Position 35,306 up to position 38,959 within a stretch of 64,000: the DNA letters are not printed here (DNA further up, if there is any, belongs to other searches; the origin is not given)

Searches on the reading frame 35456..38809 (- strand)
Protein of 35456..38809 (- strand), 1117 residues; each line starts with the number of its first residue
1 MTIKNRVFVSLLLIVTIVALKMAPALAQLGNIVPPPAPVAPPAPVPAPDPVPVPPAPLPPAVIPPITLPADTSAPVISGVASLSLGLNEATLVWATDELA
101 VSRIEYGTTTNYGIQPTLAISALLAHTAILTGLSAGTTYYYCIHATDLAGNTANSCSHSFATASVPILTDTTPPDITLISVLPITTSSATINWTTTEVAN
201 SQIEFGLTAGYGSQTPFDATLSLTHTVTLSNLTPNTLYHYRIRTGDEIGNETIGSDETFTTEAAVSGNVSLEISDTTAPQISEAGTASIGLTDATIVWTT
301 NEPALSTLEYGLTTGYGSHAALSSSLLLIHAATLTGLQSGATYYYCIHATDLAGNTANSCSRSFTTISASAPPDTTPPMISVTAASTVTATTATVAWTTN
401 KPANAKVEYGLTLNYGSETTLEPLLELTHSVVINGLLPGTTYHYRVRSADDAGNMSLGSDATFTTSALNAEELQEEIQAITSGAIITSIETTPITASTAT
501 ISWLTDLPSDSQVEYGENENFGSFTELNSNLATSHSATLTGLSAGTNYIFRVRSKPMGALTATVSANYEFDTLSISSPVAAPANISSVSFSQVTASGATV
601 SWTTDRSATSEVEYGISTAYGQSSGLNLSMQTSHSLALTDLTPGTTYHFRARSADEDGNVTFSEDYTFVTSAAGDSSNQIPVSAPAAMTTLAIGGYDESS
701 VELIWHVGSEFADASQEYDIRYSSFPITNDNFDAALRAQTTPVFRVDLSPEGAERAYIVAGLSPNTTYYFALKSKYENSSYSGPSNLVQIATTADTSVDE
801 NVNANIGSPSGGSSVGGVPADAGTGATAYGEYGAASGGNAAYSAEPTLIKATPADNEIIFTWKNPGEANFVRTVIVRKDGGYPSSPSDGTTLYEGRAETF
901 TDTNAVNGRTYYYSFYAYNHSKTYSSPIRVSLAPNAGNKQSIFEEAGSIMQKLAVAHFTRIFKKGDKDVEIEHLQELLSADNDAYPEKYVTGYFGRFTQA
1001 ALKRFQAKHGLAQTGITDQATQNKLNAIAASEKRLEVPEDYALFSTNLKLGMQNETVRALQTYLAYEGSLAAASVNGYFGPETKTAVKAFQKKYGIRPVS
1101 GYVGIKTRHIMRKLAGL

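Call 43: search_protein_families(library=ncbifam, proteins=[window:35456-38809:-], max_evalue=1e-10)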
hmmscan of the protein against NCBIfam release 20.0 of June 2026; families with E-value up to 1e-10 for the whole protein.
window:35456-38809:- (1117 aa): 3 families
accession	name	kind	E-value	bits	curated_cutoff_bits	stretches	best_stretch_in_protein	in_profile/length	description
NF041611.1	exoglucan_CbhB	equivalog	1.6e-21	76.1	1950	0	274-465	701-885/997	exoglucanase CbhB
TIGR02869.1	spore_SleB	equivalog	1.4e-15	57.7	236.5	0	1046-1109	5-66/201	spore cortex-lytic enzyme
NF045522.1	MXAN_2561_fam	equivalog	2.5e-12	46.9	150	0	98-261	85-257/304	MXAN_2561 family MXYO-CTERM-anchored protein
